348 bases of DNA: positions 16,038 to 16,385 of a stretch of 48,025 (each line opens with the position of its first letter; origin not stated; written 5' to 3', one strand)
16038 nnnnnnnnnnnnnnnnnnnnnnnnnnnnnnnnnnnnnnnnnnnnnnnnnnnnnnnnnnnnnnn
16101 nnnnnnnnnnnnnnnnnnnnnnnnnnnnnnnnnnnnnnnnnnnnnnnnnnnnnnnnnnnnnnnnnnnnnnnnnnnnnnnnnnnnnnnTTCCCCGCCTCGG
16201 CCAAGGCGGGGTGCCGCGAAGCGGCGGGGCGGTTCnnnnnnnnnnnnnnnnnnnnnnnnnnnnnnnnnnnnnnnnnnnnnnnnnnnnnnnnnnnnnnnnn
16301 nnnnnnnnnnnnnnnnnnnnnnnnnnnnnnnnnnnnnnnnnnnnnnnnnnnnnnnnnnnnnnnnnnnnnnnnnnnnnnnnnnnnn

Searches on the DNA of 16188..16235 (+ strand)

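Call 26: build_rna_model(alignment_id=A3, structure=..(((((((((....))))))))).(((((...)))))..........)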
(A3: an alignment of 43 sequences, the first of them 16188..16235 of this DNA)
Model R1 built from alignment A3 (43 sequences, 48 columns); structure: as given.
model positions 48; base pairs 14; branch points 1; effective number of sequences 3.26; information 1.15 bits per position. Calibrated on 0.2 Mb of random sequence (short: E-values are rough).
structure used (alignment columns):
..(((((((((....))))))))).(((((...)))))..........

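Call 27: search_with_rna_model(model_id=R1, source=window, filters=off, max_evalue=10, show_alignments=0)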
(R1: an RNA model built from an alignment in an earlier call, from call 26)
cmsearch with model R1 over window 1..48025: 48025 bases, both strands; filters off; matches with E-value up to 10: 49.
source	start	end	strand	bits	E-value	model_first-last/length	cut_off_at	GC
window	23501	23547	-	67.2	8.3e-19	1-48/48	no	0.74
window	16188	16235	+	66.3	1.5e-18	1-48/48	no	0.79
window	23427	23474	+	64.1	7.5e-18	1-48/48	no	0.77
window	8627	8673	+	63.1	1.5e-17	1-48/48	no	0.72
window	30111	30157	+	60.2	1.2e-16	1-48/48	no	0.77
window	16262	16308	-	59.1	2.7e-16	1-48/48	no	0.7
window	30185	30233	-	56.9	1.3e-15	1-48/48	no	0.78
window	8699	8745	-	53.5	1.4e-14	1-48/48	no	0.83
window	38027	38074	-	52.9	2.3e-14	1-48/48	no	0.77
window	40285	40324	+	46.5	2.1e-12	1-48/48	no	0.73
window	11979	12021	-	37.7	1.1e-09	1-48/48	no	0.67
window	37964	38001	+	29.4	4.2e-07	1-48/48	no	0.74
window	5959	6008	+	28.4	8.6e-07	1-48/48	no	0.68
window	4408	4469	-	26.8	2.6e-06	1-48/48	no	0.65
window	16190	16211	-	20.4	0.00025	3-24/48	no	0.86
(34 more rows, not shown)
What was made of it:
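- Checked: A model of the 48-nt unit, run with filters off (call 27), finds:
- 15 units in 48 kb (call 27).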

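Call 29: search_with_rna_model(model_id=R1, sources=[L001, L002, L003, L004, L005, L006, L007, L008, L009, L010, L011, L012, L013, L014, L015, L016, L017, L018, L019, L020, L021, L022, L023, L024, L025, L026, L027, L028, L029, L030, L031, L032, L033, L034, L035, L036, L037, L038, L039, L040, L041, L042, L043, L044, L045, L046, L047, L048, L049, L050, L051, L052, L053, L054, L055, L056, L057, L058, L059, L060, L061, L062, L063, L064, L065, L066, L067, L068, L069, L070, L071, L072, L073, L074, L075, L076, L077, L078, L079, L080, L081, L082, L083, L084, L085, L086, L087, L088, L089, L090, L091, L092, L093, L094, L095, L096, L097, L098, L099, L100], max_evalue=0.001, filters=default)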
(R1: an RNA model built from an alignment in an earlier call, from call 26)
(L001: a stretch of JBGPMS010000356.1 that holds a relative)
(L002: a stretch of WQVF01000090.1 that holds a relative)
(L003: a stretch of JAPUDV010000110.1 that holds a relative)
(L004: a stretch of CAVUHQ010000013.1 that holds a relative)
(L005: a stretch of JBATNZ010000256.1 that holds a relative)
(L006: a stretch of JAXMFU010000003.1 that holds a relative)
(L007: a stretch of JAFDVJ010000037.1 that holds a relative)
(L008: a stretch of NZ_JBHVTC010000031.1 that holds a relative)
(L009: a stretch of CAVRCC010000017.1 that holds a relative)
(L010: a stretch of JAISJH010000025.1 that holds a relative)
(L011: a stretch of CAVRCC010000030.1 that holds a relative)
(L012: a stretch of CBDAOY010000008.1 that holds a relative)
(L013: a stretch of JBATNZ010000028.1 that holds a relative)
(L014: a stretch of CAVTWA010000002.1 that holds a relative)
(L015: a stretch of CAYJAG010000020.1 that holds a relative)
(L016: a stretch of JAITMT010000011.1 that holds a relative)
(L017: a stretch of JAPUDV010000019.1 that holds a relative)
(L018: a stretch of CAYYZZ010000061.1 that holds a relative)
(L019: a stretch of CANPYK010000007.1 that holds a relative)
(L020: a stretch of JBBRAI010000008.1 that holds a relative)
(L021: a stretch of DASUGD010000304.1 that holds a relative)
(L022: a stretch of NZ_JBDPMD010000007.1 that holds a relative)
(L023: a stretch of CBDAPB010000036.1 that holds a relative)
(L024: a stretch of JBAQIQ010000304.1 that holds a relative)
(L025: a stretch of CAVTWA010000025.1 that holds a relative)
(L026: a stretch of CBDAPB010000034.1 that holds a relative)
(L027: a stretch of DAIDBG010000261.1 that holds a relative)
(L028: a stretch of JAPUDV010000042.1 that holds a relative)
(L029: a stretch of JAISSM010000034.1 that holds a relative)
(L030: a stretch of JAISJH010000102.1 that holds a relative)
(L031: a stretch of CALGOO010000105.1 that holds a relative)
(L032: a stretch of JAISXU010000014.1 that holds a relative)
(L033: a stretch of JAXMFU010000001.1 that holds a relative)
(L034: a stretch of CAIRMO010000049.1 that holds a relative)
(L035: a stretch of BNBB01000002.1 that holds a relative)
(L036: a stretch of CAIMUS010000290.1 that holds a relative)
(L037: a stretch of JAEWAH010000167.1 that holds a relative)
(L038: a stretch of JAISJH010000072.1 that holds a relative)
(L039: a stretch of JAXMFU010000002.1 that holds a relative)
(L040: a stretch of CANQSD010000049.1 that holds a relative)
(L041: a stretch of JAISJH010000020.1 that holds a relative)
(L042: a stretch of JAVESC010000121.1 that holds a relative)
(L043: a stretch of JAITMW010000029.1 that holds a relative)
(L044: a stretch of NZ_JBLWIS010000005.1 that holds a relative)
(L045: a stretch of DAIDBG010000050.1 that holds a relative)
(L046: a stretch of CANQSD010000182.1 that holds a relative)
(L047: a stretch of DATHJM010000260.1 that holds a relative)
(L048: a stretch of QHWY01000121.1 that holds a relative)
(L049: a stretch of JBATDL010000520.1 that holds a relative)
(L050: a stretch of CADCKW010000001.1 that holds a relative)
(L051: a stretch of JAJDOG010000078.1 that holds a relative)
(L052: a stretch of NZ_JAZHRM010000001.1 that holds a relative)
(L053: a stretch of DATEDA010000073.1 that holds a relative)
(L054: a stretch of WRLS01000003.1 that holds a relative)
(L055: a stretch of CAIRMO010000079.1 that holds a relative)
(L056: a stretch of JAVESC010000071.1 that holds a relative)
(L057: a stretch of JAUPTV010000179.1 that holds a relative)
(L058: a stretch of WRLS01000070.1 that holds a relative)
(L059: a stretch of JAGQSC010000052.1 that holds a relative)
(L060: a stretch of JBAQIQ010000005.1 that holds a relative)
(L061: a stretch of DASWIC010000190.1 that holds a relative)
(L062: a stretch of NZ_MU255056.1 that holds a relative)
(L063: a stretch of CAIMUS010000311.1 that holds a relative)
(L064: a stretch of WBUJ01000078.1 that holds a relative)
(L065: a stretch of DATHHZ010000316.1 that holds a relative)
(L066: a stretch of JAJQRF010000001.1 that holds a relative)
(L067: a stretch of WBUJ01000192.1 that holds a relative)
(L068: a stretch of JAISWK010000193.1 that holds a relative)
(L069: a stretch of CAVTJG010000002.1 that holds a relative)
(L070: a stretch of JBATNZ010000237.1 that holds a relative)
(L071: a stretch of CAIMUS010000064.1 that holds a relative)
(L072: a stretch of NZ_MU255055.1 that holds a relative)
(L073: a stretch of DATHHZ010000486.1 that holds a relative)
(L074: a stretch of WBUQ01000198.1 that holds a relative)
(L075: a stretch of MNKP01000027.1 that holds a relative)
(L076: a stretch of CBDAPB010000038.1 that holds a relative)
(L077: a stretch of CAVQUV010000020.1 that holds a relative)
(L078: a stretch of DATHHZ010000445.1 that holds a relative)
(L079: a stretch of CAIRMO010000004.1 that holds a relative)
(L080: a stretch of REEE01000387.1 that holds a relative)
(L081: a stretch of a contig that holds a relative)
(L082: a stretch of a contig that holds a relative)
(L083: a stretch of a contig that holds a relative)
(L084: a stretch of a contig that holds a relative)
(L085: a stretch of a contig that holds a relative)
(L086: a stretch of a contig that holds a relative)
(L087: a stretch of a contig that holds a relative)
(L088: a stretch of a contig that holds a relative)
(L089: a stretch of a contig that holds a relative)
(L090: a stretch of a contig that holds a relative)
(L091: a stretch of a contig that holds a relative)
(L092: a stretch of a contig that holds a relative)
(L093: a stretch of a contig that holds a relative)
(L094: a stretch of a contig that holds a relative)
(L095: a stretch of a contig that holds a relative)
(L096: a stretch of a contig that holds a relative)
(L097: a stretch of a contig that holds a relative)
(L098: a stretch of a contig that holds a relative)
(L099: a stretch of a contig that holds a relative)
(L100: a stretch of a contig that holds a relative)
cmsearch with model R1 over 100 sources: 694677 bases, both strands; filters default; matches with E-value up to 0.001: 194.
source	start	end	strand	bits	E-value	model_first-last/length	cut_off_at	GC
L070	2882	2929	+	79.2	2.3e-21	1-48/48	no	0.67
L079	6898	6945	+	79.2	2.3e-21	1-48/48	no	0.67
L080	6884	6931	+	78.9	2.8e-21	1-48/48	no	0.67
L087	279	326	-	78.9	2.8e-21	1-48/48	no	0.67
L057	4047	4094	-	78.9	2.9e-21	1-48/48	no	0.65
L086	4419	4466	+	78.9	2.9e-21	1-48/48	no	0.65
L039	3019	3066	+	78.6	3.5e-21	1-48/48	no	0.69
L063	7939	7986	-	78.6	3.5e-21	1-48/48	no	0.69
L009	1394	1441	+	78.6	3.5e-21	1-48/48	no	0.65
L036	2380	2427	+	78.3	4.4e-21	1-48/48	no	0.67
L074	2873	2920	+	78.3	4.4e-21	1-48/48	no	0.67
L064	7616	7663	+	78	5.3e-21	1-48/48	no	0.69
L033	2708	2755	-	78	5.4e-21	1-48/48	no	0.69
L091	567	614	+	78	5.4e-21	1-48/48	no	0.69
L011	7075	7122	-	78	5.5e-21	1-48/48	no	0.67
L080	3263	3310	+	77.7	6.6e-21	1-48/48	no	0.71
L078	5224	5271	+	77.7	6.8e-21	1-48/48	no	0.67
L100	910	957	+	77.7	6.8e-21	1-48/48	no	0.67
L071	2992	3039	+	77.4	8.2e-21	1-48/48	no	0.71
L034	7083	7130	-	77.3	8.9e-21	1-48/48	no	0.67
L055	80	127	+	77.3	8.9e-21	1-48/48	no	0.67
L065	1752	1799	+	77.3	9.2e-21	1-48/48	no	0.67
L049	3718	3765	+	76.5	1.6e-20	1-48/48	no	0.73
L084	4334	4381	+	76.4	1.7e-20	1-48/48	no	0.69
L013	191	238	+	76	2.3e-20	1-48/48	no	0.69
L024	4728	4775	+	75.1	4.4e-20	1-48/48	no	0.65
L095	4426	4473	+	74.7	5.9e-20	1-48/48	no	0.65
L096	1866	1913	-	74.5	6.8e-20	1-48/48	no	0.75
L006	1259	1306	-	74.3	7.8e-20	1-48/48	no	0.62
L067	4340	4387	+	74.2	8.2e-20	1-48/48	no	0.67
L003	1026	1073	-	73.2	1.7e-19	1-48/48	no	0.71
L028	5235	5282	-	73.2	1.7e-19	1-48/48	no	0.71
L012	3217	3264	+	72.8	2.2e-19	1-48/48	no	0.73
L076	3036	3083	-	72.8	2.2e-19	1-48/48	no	0.73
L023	2055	2102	+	71.9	4.1e-19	1-48/48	no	0.73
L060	4522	4569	-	71.7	4.7e-19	1-48/48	no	0.69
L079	7801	7849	+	71.1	7.3e-19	1-48/48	no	0.65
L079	6281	6328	+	71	8.2e-19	1-48/48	no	0.65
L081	7514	7561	+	69.7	2e-18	1-48/48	no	0.67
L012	7521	7568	-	69.2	2.9e-18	1-48/48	no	0.73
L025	2391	2437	-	69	3.4e-18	1-48/48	no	0.64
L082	3938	3985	-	68.9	3.5e-18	1-48/48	no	0.73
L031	481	529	+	67.9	7.1e-18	1-48/48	no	0.67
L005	5668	5714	+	67.1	1.3e-17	1-48/48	no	0.64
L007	3885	3931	-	67.1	1.3e-17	1-48/48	no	0.64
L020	2365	2411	+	66.7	1.7e-17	1-48/48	no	0.7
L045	1510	1557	+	66.2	2.4e-17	1-48/48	no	0.69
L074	3729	3777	+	64.6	7.4e-17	1-48/48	no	0.69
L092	45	91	+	64.5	8.2e-17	1-48/48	no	0.66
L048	1097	1143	-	64.4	8.5e-17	1-48/48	no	0.72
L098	235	281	+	64.4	8.5e-17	1-48/48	no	0.72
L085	3925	3971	-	64.2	1e-16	1-48/48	no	0.66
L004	4067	4113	-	64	1.1e-16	1-48/48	no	0.68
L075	6362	6408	+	63.9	1.3e-16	1-48/48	no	0.74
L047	5348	5394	+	63.7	1.5e-16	1-48/48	no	0.66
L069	7363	7409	+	62.6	3.2e-16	1-48/48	no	0.77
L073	247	293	+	62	4.8e-16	1-48/48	no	0.7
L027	1331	1377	-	61.9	5.3e-16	1-48/48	no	0.72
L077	5414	5460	+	61.5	6.9e-16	1-48/48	no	0.77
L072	857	903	-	61.5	7e-16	1-48/48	no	0.68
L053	2265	2311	+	60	2e-15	1-48/48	no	0.77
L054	4427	4468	-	59.8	2.4e-15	1-48/48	no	0.71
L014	1974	2020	-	59.7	2.5e-15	1-48/48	no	0.72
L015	967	1009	+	59.5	2.9e-15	1-48/48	no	0.72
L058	149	190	-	59.5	3e-15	1-48/48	no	0.69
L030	7505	7546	+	59.4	3e-15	1-48/48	no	0.74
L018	7276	7322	-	59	4.1e-15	1-48/48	no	0.77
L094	3394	3436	-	58.5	5.9e-15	1-48/48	no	0.72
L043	89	131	-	58.5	5.9e-15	1-48/48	no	0.67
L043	587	629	-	58.5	5.9e-15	1-48/48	no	0.67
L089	2993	3034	+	57.4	1.3e-14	1-48/48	no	0.74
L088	7011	7052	+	56.9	1.8e-14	1-48/48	no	0.74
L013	383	432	-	56.9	1.9e-14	1-48/48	no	0.72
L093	7791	7832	-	56.4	2.6e-14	1-48/48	no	0.74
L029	4061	4102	-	56.4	2.7e-14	1-48/48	no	0.69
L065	1814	1860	-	56.2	3e-14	1-48/48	no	0.72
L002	52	94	+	56.2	3.1e-14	1-48/48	no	0.74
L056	2499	2540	+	56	3.5e-14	1-48/48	no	0.71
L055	5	55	-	56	3.6e-14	1-48/48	no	0.69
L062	5155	5201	+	55.7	4.3e-14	1-48/48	no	0.66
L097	3528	3569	+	55.6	4.5e-14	1-48/48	no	0.69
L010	6819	6860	-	55.6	4.6e-14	1-48/48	no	0.71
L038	5902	5943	-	55.6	4.6e-14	1-48/48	no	0.71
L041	5582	5623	-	55.6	4.6e-14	1-48/48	no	0.71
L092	7554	7600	-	55.4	5.3e-14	1-48/48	no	0.66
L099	6867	6913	-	55.4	5.4e-14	1-48/48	no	0.66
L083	6357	6399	+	55.4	5.4e-14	1-48/48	no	0.67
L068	371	413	-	54.9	7.6e-14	1-48/48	no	0.7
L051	7793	7839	-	54.7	8.6e-14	1-48/48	no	0.68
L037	3480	3522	-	54.3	1.1e-13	1-48/48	no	0.77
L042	5639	5680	-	54.3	1.2e-13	1-48/48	no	0.71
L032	415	457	+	53.7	1.9e-13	1-48/48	no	0.74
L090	2269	2310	+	53.5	2.1e-13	1-48/48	no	0.67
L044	393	434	+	53.3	2.4e-13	1-48/48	no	0.69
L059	3027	3069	-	52.5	4.3e-13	1-48/48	no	0.77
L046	3040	3082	+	52.2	5.1e-13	1-48/48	no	0.77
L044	315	357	+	50.8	1.5e-12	1-48/48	no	0.67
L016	4473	4515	-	50.7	1.6e-12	1-48/48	no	0.72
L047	5411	5460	-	50.4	1.9e-12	1-48/48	no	0.72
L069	7432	7480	-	50.4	1.9e-12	1-48/48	no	0.69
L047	4058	4106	+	49.8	2.9e-12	1-48/48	no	0.76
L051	7732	7780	+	48.9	5.3e-12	1-48/48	no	0.67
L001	4997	5040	-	48.5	7.6e-12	1-48/48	no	0.66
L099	1757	1809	-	48.1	9.8e-12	1-48/48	no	0.66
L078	5284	5332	-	47.9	1.2e-11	1-48/48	no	0.78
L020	4424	4472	+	47.8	1.2e-11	1-48/48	no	0.71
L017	4959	5003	-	47.4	1.6e-11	1-48/48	no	0.73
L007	3743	3787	+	47.2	1.9e-11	1-48/48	no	0.67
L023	1973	2028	-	47.1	1.9e-11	1-48/48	no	0.7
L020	4475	4523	+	46.6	2.9e-11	1-48/48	no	0.73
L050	7375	7417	+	46.2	3.9e-11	1-48/48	no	0.65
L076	2888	2943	+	46.1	3.9e-11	1-48/48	no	0.62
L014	1904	1948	+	45.7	5.6e-11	1-48/48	no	0.71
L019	6421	6463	+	44.9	9.8e-11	1-48/48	no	0.74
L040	1186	1228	-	44.8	1e-10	1-48/48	no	0.77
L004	4122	4169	+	43.7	2.2e-10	1-48/48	no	0.81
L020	4353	4402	-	43.3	2.9e-10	1-48/48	no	0.72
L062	5228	5275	+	42.6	4.8e-10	1-48/48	no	0.65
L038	1536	1578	-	42.1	6.9e-10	1-48/48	no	0.72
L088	7089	7130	-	42.1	6.9e-10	1-48/48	no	0.69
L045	1454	1502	-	41.3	1.2e-09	1-48/48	no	0.67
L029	5542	5585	-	40.6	2e-09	1-48/48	no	0.64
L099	1813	1861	+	40.6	2.1e-09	1-48/48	no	0.65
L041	5672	5716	+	40.4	2.4e-09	1-48/48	no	0.73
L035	473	518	+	39.7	3.9e-09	1-48/48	no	0.78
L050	1038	1080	-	39.6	4e-09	1-48/48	no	0.67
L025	2264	2316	+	39.6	4e-09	1-48/48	no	0.68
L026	2772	2826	+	39.5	4.4e-09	1-48/48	no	0.76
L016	4530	4570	+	39.1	5.8e-09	1-48/48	no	0.66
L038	1671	1715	+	38.9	6.7e-09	1-48/48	no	0.76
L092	7611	7659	+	38.8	7.6e-09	1-48/48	no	0.73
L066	7965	8000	-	38.7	8e-09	13-48/48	5'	0.69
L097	3421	3465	-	38.1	1.2e-08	1-48/48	no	0.71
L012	7379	7441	+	37.4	2.1e-08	1-48/48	no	0.62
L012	3312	3369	-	37.1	2.5e-08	1-48/48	no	0.66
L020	2298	2352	-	36.8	3e-08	1-48/48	no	0.73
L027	4278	4326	+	36.3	4.3e-08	1-48/48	no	0.59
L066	7876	7926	+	36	5.3e-08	1-48/48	no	0.65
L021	7807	7866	-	35.7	6.8e-08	1-48/48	no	0.73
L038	6005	6047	+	35.1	1e-07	1-48/48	no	0.77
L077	5462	5498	+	35.1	1.1e-07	1-48/48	no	0.78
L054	4875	4920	+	34.8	1.2e-07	1-48/48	no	0.65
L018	7212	7262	-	34.7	1.4e-07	1-48/48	no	0.75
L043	152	192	+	34.4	1.7e-07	1-48/48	no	0.63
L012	7348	7410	-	34.4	1.7e-07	1-48/48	no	0.67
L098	306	369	-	34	2.3e-07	1-48/48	no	0.69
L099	6952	7000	+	33.7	2.9e-07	1-48/48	no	0.61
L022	2954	3003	-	32.9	4.8e-07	1-48/48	no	0.74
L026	2741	2795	-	32.9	4.9e-07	1-48/48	no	0.71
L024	4690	4753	-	32.1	8.8e-07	1-48/48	no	0.56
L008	7814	7844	+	31.7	1.1e-06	1-48/48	no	0.81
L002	7518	7589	-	31.6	1.2e-06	1-48/48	no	0.61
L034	7155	7185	+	30.4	2.9e-06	1-31/48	3'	0.65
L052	4006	4056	+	30.2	3.3e-06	1-48/48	no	0.78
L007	3830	3871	+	29.9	4.3e-06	1-48/48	no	0.69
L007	3789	3829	+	29.5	5.4e-06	1-48/48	no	0.66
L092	6616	6664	-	29.3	6.3e-06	1-48/48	no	0.71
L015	1059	1114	-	29.2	6.8e-06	1-48/48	no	0.64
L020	2412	2447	+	29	8.1e-06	1-48/48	no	0.69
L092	6640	6696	+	28.8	9.4e-06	1-48/48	no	0.79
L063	7883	7925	+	28.2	1.4e-05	1-48/48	no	0.79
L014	5851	5905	-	28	1.6e-05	1-48/48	no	0.75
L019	6674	6714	-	28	1.6e-05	3-43/48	no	0.68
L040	1433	1475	-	28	1.7e-05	1-48/48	no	0.77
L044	234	280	-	26.3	5.6e-05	1-48/48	no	0.74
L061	1681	1714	+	26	6.5e-05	1-48/48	no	0.79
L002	1911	1960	+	26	6.8e-05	1-48/48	no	0.64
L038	1314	1361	-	25.9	7.4e-05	1-48/48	no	0.77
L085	3865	3913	+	25.6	9.2e-05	1-48/48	no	0.73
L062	5213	5252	-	25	0.00014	1-48/48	no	0.57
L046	3126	3178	-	25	0.00014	1-48/48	no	0.66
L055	30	78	+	24.9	0.00015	1-48/48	no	0.55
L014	5691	5743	+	24.5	0.0002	1-48/48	no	0.72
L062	5292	5338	-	24.4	0.00022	1-48/48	no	0.74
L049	3720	3741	-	24.1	0.00026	3-24/48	no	0.73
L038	1455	1503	-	23.9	0.00029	1-48/48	no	0.67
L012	7545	7566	+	23.9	0.0003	3-24/48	no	0.68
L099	6935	6976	-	23.9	0.00031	1-48/48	no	0.67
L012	7277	7335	-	23.8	0.00033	1-48/48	no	0.66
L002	2948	2995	-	23.7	0.00035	1-48/48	no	0.75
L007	3728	3767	-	23.7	0.00035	1-48/48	no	0.55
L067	4317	4365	-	23.4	0.00044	1-48/48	no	0.67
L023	2003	2046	+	23.4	0.00044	1-48/48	no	0.64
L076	3058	3098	+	23.4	0.00044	1-48/48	no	0.66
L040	1370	1416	+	23.2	0.00049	1-48/48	no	0.7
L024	3832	3887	+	23.1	0.00054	1-48/48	no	0.71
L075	6470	6551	-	23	0.00058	1-48/48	no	0.68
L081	7487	7539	-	22.9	0.00063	1-48/48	no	0.6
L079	7851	7885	+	22.8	0.00065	1-48/48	no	0.63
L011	7099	7120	+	22.4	0.00089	3-24/48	no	0.68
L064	7618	7639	-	22.4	0.00089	3-24/48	no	0.68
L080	3265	3286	-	22.4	0.00089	3-24/48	no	0.68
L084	4336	4357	-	22.4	0.00089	3-24/48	no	0.68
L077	5500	5536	+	22.3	0.00094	1-48/48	no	0.73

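Call 32: search_with_rna_model(model_id=R1, sources=[L113, L114, L115, L116, L117, L118, L119, L120, L121, L122, L123, L124, L125, L126, L127, L128, L129, L130, L131, L132, L133, L134, L135, L136, L137, L138, L139, L140, L141, L142, L143, L144, L145, L146, L147, L148, L149, L150, L151, L152, L153, L154, L155, L156, L157, L158, L159, L160, L161, L162, L163, L164, L165, L166, L167, L168, L169, L170, L171, L172, L173, L174, L175, L176, L177, L178, L179, L180, L181, L182, L183, L184, L185, L186, L187, L188, L189, L190, L191, L192], max_evalue=0.01)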
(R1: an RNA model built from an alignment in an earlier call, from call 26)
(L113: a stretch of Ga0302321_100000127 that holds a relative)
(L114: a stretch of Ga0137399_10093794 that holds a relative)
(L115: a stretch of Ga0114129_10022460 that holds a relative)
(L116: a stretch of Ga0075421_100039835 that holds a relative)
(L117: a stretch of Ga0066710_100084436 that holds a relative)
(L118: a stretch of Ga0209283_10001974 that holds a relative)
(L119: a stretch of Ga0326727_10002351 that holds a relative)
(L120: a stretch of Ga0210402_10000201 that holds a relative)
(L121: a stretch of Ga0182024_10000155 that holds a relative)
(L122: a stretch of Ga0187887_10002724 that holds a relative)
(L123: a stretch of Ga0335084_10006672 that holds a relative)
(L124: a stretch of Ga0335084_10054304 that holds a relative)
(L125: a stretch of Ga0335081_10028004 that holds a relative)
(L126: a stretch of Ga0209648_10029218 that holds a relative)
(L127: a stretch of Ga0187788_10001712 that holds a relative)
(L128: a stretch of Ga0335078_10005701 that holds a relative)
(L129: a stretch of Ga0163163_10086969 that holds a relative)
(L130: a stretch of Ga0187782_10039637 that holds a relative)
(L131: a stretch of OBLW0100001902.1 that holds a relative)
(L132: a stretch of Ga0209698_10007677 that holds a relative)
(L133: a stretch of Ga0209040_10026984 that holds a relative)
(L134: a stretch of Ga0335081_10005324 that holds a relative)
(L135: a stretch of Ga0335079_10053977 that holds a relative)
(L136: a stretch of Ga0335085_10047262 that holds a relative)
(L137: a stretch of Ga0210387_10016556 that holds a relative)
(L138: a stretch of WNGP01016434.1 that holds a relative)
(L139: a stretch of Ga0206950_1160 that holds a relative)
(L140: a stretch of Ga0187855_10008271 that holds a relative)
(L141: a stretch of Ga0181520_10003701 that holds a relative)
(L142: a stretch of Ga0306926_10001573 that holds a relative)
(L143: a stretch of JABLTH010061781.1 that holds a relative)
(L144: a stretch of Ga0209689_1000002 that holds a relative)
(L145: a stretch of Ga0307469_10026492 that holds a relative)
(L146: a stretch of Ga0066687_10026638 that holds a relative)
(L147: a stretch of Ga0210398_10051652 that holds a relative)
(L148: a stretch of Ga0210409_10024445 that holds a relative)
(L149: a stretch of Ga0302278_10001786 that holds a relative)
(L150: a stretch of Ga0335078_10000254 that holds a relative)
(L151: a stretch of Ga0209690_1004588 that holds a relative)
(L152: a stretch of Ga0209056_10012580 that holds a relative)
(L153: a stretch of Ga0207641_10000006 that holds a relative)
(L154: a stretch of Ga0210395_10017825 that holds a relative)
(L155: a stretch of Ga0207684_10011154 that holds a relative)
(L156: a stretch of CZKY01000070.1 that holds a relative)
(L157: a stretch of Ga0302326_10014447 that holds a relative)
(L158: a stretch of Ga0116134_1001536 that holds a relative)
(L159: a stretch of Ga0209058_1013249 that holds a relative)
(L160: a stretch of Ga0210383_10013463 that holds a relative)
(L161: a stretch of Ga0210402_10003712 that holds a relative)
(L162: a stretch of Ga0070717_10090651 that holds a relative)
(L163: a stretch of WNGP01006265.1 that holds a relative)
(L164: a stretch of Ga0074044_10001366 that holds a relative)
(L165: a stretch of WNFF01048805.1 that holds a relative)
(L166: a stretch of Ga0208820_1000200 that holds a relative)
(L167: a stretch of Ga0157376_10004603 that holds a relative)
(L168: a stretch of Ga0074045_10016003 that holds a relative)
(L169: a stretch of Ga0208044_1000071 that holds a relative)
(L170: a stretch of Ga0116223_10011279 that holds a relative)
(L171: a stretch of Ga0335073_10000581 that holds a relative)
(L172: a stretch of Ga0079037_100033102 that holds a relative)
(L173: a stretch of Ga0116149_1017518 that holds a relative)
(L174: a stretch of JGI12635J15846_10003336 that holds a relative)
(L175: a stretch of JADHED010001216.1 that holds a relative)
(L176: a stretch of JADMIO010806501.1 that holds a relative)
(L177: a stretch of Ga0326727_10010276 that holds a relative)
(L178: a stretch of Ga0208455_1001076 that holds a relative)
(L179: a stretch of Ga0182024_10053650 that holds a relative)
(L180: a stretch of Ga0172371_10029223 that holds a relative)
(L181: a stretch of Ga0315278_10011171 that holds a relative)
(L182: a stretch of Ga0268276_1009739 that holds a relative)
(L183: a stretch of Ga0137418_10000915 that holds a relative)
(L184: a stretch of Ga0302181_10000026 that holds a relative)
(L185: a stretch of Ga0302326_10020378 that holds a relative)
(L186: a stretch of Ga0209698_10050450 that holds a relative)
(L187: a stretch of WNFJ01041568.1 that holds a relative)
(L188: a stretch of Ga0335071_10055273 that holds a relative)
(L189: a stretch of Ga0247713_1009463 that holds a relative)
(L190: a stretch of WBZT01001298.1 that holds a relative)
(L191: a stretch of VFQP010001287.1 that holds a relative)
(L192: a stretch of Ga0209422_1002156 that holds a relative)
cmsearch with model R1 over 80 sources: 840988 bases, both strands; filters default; matches with E-value up to 0.01: 0.
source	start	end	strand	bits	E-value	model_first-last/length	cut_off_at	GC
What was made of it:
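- There are no hits in 841 kb around pckG relatives (call 32).
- Tried and rejected: They served only as a negative control for the unit (call 32).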
